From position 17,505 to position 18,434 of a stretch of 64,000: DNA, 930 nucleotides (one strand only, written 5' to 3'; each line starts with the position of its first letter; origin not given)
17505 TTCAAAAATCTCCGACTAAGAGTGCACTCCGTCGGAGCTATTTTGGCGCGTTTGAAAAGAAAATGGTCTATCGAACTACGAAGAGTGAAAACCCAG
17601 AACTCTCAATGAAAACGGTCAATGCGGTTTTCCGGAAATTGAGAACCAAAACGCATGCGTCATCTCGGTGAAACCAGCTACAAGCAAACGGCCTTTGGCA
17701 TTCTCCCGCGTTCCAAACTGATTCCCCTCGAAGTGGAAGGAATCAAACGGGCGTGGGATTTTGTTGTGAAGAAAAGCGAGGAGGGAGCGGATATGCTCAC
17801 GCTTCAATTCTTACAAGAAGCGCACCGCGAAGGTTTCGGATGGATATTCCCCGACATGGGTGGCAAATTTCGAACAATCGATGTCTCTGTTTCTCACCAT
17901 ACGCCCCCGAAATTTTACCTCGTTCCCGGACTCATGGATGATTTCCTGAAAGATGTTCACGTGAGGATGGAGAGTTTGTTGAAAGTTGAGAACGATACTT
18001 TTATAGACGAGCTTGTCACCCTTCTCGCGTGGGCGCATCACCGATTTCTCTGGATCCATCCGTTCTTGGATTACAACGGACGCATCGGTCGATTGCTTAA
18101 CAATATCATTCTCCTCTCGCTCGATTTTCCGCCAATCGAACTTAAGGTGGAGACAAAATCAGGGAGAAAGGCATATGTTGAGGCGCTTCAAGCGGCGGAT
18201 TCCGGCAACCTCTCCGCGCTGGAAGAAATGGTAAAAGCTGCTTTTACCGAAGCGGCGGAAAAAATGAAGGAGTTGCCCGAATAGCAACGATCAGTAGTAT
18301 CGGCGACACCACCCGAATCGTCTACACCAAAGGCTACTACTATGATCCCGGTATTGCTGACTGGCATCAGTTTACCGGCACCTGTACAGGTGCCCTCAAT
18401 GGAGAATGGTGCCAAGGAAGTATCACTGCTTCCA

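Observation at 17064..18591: Fic toxin module with degenerate active-site motif and candidate alpha-inh antitoxin, wedged between a surface-protein gene and an orphan C-terminal-domain fragment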

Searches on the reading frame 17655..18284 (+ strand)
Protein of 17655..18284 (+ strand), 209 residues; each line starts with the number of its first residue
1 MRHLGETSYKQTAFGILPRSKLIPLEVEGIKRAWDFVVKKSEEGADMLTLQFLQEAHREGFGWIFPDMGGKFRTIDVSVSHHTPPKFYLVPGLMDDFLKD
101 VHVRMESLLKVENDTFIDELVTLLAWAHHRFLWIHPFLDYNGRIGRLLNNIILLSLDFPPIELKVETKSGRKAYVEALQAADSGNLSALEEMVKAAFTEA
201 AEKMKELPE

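Call 4: search_protein_families(library=ncbifam, proteins=[window:17655-18284:+], max_evalue=1)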
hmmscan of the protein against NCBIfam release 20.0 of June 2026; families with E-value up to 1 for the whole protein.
window:17655-18284:+ (209 aa): 5 families
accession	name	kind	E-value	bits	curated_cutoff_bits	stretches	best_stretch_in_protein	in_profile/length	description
TIGR02613.1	mob_myst_B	hypoth_equivalog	1.2e-14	54.6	124.4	1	19-193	20-185/186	mobile mystery protein B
NF046030.1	ProtAdlyltaseSoFic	equivalog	1.1e-08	34.4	550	1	91-156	152-214/361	protein adenylyltransferase Fic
NF007672.0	PRK10347.1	equivalog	0.00071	19.3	181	1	44-202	50-198/200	putative adenosine monophosphate-protein transferase Fic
NF046029.1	ProtAdlyltaseNmFic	equivalog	0.082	12.6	230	1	43-156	22-118/177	protein adenylyltransferase Fic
TIGR00823.1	EIIA-LAC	subfamily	0.097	12.9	136.95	1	167-201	14-48/99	lactose-specific PTS transporter subunit IIA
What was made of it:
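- On NCBIfam TIGR02613 mobile mystery protein B: 54.6 bits (call 4).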

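Call 9: search_protein_families(library=pfam, proteins=[window:17655-18284:+], max_evalue=1)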
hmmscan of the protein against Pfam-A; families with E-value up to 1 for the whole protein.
window:17655-18284:+ (209 aa): 1 family
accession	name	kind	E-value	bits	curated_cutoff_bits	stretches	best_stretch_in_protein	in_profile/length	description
PF02661.23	Fic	-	3.1e-15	57.2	24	1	48-153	2-93/93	Fic/DOC family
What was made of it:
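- On Fic/Fido domain (Pfam PF02661): 57.2 bits against a cut-off of 24, E=3.1e-15 (call 9).
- Checked: It matches Pfam PF02661 at E=3.1e-15, 57.2 bits, against a cut-off of 24 (call 9).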

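Call 10: search_solved_structures(query=window:17655-18284:+, max_evalue=0.01, show_alignments=3)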
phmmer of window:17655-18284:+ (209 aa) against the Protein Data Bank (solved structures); distinct sequences matched with E-value up to 0.01: 26.
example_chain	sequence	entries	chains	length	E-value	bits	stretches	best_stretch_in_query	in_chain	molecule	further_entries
6i7j_A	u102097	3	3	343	6.9e-20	75.3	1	19-188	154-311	Adenosine monophosphate-protein transferase FICD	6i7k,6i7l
9yz5_A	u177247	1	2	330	1.9e-19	73.9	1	20-188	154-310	Protein adenylyltransferase FICD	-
6i7h_A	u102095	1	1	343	2e-19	73.8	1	24-188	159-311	Adenosine monophosphate-protein transferase FICD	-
6i7g_A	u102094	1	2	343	2.1e-19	73.8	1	20-188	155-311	Adenosine monophosphate-protein transferase FICD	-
4u04_A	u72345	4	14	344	2.1e-19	73.7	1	20-188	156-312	Adenosine monophosphate-protein transferase FICD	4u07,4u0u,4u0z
4u0s_A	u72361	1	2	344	2.1e-19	73.7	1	20-188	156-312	Adenosine monophosphate-protein transferase FICD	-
6i7i_A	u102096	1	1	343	2.3e-19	73.6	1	25-188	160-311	Adenosine monophosphate-protein transferase FICD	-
6zmd_B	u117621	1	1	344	3.5e-19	73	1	19-188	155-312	Protein adenylyltransferase FICD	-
7b7z_A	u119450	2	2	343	1.7e-18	70.8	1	19-188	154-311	Protein adenylyltransferase FICD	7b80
5jj6_A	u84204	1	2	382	9.5e-14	55.3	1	44-190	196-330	Adenosine monophosphate-protein transferase FICD homolog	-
5jj7_A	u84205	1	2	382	9.5e-14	55.3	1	44-190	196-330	Adenosine monophosphate-protein transferase FICD homolog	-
7xux_A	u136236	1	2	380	1.3e-09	41.7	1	26-205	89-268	Fido domain-containing protein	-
3cuc_A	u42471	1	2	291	6.6e-07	32.9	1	111-170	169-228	Protein of unknown function with a Fic domain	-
7cb8_A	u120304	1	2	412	1.1e-06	32.2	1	80-188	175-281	Fic-domain containing protein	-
9tch_A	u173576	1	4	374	2.5e-06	31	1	89-155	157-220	Protein adenylyltransferase SoFic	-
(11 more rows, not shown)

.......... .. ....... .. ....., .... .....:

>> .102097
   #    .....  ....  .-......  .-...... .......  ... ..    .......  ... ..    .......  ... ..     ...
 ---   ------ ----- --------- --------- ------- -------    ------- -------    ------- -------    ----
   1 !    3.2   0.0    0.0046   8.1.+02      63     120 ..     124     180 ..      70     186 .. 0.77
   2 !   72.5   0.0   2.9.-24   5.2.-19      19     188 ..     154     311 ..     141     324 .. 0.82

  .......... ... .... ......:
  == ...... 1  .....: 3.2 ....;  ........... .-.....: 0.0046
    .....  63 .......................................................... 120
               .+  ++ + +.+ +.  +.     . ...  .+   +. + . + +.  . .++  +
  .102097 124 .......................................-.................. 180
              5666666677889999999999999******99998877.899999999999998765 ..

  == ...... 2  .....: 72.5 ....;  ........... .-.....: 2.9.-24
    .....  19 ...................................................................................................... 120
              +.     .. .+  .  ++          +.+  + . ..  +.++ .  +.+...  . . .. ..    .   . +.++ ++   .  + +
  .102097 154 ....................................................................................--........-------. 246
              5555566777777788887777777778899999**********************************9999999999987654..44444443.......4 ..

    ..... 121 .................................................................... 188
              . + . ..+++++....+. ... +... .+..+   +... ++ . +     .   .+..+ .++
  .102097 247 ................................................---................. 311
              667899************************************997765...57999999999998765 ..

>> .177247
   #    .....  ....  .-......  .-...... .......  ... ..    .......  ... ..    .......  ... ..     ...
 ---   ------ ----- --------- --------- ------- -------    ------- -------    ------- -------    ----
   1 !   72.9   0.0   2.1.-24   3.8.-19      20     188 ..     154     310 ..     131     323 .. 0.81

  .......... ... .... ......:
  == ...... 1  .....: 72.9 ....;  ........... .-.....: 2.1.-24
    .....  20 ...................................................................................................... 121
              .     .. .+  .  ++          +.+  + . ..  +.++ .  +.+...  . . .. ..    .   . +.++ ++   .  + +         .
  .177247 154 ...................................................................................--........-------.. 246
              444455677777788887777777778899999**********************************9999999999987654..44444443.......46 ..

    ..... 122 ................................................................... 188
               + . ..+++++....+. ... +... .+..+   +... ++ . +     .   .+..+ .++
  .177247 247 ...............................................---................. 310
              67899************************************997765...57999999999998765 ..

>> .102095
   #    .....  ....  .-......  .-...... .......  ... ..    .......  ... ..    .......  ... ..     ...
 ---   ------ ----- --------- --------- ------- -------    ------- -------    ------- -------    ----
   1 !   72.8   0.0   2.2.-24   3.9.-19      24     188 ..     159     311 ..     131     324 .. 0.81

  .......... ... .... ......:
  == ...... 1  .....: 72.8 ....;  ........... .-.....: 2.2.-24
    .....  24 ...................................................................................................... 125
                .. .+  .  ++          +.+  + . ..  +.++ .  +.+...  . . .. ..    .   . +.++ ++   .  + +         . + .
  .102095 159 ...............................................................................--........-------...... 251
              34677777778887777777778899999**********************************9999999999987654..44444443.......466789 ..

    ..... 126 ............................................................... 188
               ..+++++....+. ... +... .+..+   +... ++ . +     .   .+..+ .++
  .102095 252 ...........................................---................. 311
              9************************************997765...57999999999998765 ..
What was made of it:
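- FICD homology to the Fic ORF begins just after that helix (call 10).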

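Call 11: find_homologous_proteins(query=window:17655-18284:+)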
Query window:17655-18284:+ (209 aa): 461 proteins with E <= 0.001 among 671 candidates; the best 120 are listed.
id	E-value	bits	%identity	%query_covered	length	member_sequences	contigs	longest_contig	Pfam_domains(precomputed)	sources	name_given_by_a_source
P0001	7.2e-136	469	100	100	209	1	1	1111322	PF02661.24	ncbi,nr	ncbi:MAG: Fic family protein [Candidatus Moraniibacteriota bacterium]|nr:MAG: Fic family protein [Ca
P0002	9.1e-133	459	98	100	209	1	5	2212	PF02661.24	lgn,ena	-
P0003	2.5e-117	408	86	99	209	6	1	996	PF02661.24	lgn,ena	-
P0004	5.1e-111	388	82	99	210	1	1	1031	PF02661.24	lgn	-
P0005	1.6e-109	383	82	98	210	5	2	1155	PF02661.24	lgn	-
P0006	4.2e-109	382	83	99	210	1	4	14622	PF02661.24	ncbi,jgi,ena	-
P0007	9.4e-109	380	81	99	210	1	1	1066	PF02661.24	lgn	-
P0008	4.7e-102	358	89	85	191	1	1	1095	PF02661.24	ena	-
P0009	4.6e-97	342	82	87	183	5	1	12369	PF02661.24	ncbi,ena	-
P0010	6.9e-92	325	67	98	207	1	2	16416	PF02661.24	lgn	-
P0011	6.4e-91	322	65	98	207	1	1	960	PF02661.24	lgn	-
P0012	8.2e-91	322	66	98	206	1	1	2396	PF02661.24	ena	-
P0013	2.1e-90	320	67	97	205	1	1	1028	PF02661.24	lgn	-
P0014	3.3e-89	317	66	98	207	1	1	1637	PF02661.24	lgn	-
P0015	5.7e-89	316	63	98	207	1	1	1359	PF02661.24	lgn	-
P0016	2.0e-88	314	65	98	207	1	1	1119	PF02661.24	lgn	-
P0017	4.5e-88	313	64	98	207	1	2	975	PF02661.24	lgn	-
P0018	8.9e-88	312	66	97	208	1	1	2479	PF02661.24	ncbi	-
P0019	9.7e-88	312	63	98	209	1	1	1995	PF02661.24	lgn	-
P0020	1.3e-87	311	65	98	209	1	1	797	PF02661.24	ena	-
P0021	2.1e-87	311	67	96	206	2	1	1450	PF02661.24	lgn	-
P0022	3.6e-87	310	63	98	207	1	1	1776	PF02661.24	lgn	-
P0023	5.6e-87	309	64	96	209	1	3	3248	PF02661.24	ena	-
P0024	8.1e-87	309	65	98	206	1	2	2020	PF02661.24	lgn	-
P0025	1.1e-86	308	64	97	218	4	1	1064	PF02661.24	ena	-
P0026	1.4e-86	308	63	98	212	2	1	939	PF02661.24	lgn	-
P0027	1.6e-86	308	64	98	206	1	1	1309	PF02661.24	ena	-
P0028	4.1e-86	306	62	98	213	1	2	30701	PF02661.24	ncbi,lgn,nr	ncbi:MAG: Fic family protein [Parcubacteria group bacterium]|nr:Fic family protein [Parcubacteria gr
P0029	6.0e-86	306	63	98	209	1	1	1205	PF02661.24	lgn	-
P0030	7.6e-86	306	64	97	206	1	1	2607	PF02661.24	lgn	-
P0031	1.1e-85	305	64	97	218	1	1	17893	PF02661.24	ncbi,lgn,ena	ncbi:MAG: Fic family protein [Candidatus Moraniibacteriota bacterium]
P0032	1.3e-85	305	65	94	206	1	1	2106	PF02661.24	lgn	-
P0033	2.6e-85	304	63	98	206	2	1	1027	PF02661.24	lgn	-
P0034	2.7e-85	304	64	98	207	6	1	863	PF02661.24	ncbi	-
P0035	3.0e-85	304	65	97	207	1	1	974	PF02661.24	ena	-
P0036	4.0e-85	303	65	96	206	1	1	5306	PF02661.24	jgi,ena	-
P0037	6.3e-85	303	62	100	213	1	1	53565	PF02661.24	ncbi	-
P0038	7.2e-85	302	66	97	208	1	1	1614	PF02661.24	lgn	-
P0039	8.6e-85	302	64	98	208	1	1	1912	PF02661.24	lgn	-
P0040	1.4e-84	301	64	97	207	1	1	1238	PF02661.24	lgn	-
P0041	1.4e-84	301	63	98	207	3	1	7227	PF02661.24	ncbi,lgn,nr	ncbi:Fic family protein [Candidatus Desantisbacteria bacterium]|nr:Fic family protein [Candidatus De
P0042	1.5e-84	301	65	96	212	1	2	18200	PF02661.24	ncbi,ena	-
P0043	1.9e-84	301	63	97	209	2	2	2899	PF02661.24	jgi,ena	-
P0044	1.9e-84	301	62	97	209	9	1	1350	PF02661.24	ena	-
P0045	2.1e-84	301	63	98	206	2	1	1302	PF02661.24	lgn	-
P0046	2.2e-84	301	63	98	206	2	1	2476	PF02661.24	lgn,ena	-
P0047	2.3e-84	301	63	98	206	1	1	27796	PF02661.24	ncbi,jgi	ncbi:MAG: Fic family protein [Parcubacteria group bacterium]|jgi:Fic family protein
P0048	2.5e-84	301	64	98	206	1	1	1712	PF02661.24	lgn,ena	-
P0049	2.8e-84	300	65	94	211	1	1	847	PF02661.24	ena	-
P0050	3.7e-84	300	65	97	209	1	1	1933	PF02661.24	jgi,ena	-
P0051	4.7e-84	300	63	96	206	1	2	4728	PF02661.24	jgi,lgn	-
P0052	4.8e-84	300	63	98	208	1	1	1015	PF02661.24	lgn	-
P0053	7.3e-84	299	63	98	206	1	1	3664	PF02661.24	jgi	jgi:Fic family protein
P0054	9.1e-84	299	63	98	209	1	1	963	PF02661.24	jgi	jgi:Fic family protein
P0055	9.6e-84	299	61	97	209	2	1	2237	PF02661.24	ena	-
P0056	9.8e-84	299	64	97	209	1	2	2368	PF02661.24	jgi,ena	jgi:Fic family protein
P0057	1.0e-83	299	61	96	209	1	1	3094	PF02661.24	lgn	-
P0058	1.1e-83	298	63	98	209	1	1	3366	PF02661.24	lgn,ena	-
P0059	1.1e-83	298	66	96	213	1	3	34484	PF02661.24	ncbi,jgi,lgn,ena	ncbi:MAG: Fic family protein [Candidatus Moraniibacteriota bacterium]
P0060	1.2e-83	298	63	96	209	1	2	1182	PF02661.24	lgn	-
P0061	1.3e-83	298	63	95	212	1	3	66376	PF02661.24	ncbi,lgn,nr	ncbi:Fic family protein [Patescibacteria group bacterium]|nr:Fic family protein [Patescibacteria gro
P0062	1.4e-83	298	63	98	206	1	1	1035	PF02661.24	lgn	-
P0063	1.4e-83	298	65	96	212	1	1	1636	PF02661.24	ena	-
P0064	1.8e-83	298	62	98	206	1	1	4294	PF02661.24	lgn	-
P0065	1.8e-83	298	63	97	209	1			PF02661.24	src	-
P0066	1.8e-83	298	63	96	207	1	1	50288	PF02661.24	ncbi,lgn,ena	-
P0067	3.1e-83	297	63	96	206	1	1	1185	PF02661.24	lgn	-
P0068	3.2e-83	297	62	98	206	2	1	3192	PF02661.24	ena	-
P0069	3.3e-83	297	67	95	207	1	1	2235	PF02661.24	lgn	-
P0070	4.5e-83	296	62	96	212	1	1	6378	PF02661.24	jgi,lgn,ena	-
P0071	4.8e-83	296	63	96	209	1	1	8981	PF02661.24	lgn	-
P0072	6.2e-83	296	63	98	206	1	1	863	PF02661.24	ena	-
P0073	6.3e-83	296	63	98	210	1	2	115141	PF02661.24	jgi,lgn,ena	-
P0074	6.9e-83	296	62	97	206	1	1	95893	PF02661.24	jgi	jgi:Fic family protein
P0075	7.1e-83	296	61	98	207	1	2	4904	PF02661.24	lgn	-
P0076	7.6e-83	296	65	96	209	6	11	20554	PF02661.24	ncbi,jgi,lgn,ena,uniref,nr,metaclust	ncbi:hypothetical protein COV56_03225 [Candidatus Kuenenbacteria bacterium CG11_big_fil_rev_8_21_14_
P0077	9.0e-83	295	64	94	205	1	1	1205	PF02661.24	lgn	-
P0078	1.2e-82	295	62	98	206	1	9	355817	PF02661.24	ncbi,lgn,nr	ncbi:Fic family protein [Candidatus Uhrbacteria bacterium]|nr:Fic family protein [Candidatus Uhrbact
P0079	1.3e-82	295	64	97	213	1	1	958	PF02661.24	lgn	-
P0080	1.3e-82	295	61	98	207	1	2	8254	PF02661.24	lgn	-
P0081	1.3e-82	295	60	98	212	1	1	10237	PF02661.24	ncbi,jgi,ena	ncbi:MAG: Fic family protein [Candidatus Moraniibacteriota bacterium]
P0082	1.5e-82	295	64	97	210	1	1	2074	PF02661.24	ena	-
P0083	1.5e-82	295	63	94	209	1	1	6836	PF02661.24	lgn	-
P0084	1.7e-82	295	61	97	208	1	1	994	PF02661.24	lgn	-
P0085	1.8e-82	295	63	96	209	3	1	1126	PF02661.24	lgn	-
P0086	1.9e-82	294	67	87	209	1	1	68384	PF02661.24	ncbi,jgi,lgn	ncbi:MAG: Fic family protein [Parcubacteria group bacterium]|jgi:Fic family protein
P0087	2.3e-82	294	62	97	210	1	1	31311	PF02661.24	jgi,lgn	jgi:Fic family protein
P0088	3.0e-82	294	60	97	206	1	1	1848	PF02661.24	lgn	-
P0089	3.2e-82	294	63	97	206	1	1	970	PF02661.24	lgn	-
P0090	3.8e-82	293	63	96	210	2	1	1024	PF02661.24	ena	-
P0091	4.1e-82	293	64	96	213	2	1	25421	PF02661.24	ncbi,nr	ncbi:MAG: Fic family protein [Candidatus Kerfeldbacteria bacterium]|nr:Fic family protein [Candidatu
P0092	4.2e-82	293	62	96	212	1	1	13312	PF02661.24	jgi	jgi:Fic family protein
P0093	4.6e-82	293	62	98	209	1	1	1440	PF02661.24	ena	-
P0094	4.9e-82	293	64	90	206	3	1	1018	PF02661.24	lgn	-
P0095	4.9e-82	293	63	94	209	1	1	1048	PF02661.24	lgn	-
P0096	5.6e-82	293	63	97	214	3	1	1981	PF02661.24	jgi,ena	-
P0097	6.5e-82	293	62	97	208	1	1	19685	PF02661.24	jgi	jgi:Fic family protein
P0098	6.6e-82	293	61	98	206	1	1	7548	PF02661.24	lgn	-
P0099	7.7e-82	292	62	96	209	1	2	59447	PF02661.24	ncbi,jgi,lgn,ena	ncbi:MAG: Fic family protein [Candidatus Buchananbacteria bacterium]|jgi:cell filamentation protein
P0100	8.1e-82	292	62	96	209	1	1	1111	PF02661.24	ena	-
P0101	8.8e-82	292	60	97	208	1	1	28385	PF02661.24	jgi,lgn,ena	-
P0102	8.9e-82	292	60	99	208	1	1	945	PF02661.24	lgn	-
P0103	1.2e-81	292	62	98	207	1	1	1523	PF02661.24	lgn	-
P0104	1.3e-81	292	62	98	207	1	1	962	PF02661.24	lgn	-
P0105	1.3e-81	292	62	98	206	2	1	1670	PF02661.24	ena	-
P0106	1.5e-81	291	62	94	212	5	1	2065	PF02661.24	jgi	-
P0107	1.6e-81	291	61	97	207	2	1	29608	PF02661.24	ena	-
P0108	1.6e-81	291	63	96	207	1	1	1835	PF02661.24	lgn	-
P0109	1.7e-81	291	62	98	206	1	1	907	PF02661.24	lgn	-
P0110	1.7e-81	291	62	98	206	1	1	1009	PF02661.24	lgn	-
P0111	2.2e-81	291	64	96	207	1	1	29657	PF02661.24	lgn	-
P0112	2.4e-81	291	61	96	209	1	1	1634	PF02661.24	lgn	-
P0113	2.5e-81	291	61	98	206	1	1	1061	PF02661.24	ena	-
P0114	2.5e-81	291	62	97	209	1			PF02661.24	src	-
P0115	2.6e-81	291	64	92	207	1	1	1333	PF02661.24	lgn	-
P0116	2.8e-81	291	61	96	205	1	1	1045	PF02661.24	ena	-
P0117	2.9e-81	291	61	97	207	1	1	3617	PF02661.24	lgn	-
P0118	2.9e-81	291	62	96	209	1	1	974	PF02661.24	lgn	-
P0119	3.9e-81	290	60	98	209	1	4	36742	PF02661.24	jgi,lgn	-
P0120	4.5e-81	290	60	98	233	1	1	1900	PF02661.24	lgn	-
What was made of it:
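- Identity of 60-67% across several Patescibacteria lineages (call 11) is high for a typical fast-evolving toxin. The enzyme is unusually conserved across lineages (call 11).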

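Call 14: find_related_loci(query=A1, collection=genome_contigs, flank=6000)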
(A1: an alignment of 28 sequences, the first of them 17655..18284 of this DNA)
Query A1 (209 aa) in genome_contigs; peptide patterns used: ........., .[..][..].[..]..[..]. (x = any residue, [..] = any of these).
112 stretches matched a pattern; 107 encode a relative of the query (tblastn E <= 1e-3); the best 80 are kept; 80 distinct loci.
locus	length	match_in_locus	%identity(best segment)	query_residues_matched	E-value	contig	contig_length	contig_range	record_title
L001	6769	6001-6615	63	2-206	5e-91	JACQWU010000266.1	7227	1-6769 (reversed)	MAG: Candidatus Desantisbacteria bacterium isolate NC_groundwater_1497_Pr4_B-0.1um_33_3 SR1-18-B1_scaffold_421107, whole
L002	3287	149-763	63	2-206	2e-91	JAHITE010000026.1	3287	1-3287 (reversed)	MAG: Candidatus Omnitrophota bacterium isolate MM_PC_MetaG.mb.2 MM_PC_MetaG.mb.2_k141_517275, whole genome shotgun seque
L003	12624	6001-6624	62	1-208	2e-90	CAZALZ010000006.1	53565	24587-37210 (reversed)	MAG TPA_asm: uncultured Gammaproteobacteria bacterium isolate SRP192927_co3_682 genome assembly, contig: NODE_1001_lengt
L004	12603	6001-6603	66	4-204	3e-88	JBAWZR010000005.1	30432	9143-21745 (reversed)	MAG: Candidatus Moraniibacteriota bacterium isolate ELA120 MAG120_5, whole genome shotgun sequence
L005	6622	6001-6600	63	5-204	2e-88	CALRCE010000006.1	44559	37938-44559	MAG: Candidatus Peribacteria bacterium isolate Ike-50m-54 genome assembly, contig: Ike-50-c368, whole genome shotgun seq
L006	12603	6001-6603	62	2-202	2e-88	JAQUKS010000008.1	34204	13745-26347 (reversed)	MAG: Candidatus Paceibacterota bacterium isolate STD1_112 NODE_2479_length_34204_cov_3.719283_Sandtown_D1, whole genome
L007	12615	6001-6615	60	2-206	2e-87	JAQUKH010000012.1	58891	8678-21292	MAG: bacterium isolate STD1_102 NODE_1005_length_58891_cov_4.243840_Sandtown_D1, whole genome shotgun sequence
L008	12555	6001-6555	66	5-189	2e-84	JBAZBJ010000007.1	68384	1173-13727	MAG: Parcubacteria group bacterium isolate SO_2017_GW1_11 NODE_2307_length_68384_cov_1.590855_OW334_2017, whole genome s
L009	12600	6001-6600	60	5-204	4e-84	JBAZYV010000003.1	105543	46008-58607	MAG: Candidatus Gracilibacteria bacterium isolate SO_2017_GW1_90 NODE_1292_length_105543_cov_3.277776_OW334_2017, whole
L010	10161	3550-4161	62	2-205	6e-84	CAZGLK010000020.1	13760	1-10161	MAG TPA_asm: uncultured Candidatus Saccharibacteria bacterium isolate binchicken_co38_1088 genome assembly, contig: NODE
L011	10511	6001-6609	64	2-204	1e-83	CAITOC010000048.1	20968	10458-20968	MAG: Candidatus Moranbacteria bacterium isolate MJ130702B_bin-413 genome assembly, contig: bin-413:48/88, whole genome s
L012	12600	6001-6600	60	5-204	1e-83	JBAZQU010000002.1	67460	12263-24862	MAG: Candidatus Gracilibacteria bacterium isolate SO_2017_SWC_60 scaffold_428_c1_LP-4_2017, whole genome shotgun sequenc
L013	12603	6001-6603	60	1-201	1e-83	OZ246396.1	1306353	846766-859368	MAG: uncultured Candidatus Peribacteria bacterium isolate ERP119705_co14_83 genome assembly, chromosome: 1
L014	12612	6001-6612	63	2-205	7e-83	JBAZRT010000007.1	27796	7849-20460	MAG: Parcubacteria group bacterium isolate SO_2017_GW1_154 NODE_7145_length_27796_cov_1.077415_OW334_2017, whole genome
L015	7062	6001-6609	64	2-204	1e-82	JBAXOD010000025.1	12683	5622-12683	MAG: Candidatus Moraniibacteriota bacterium isolate ELA496 MAG496_25, whole genome shotgun sequence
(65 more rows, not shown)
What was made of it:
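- Distribution is sporadic: 107 confirmed stretches among 185,579 species genomes (call 14).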
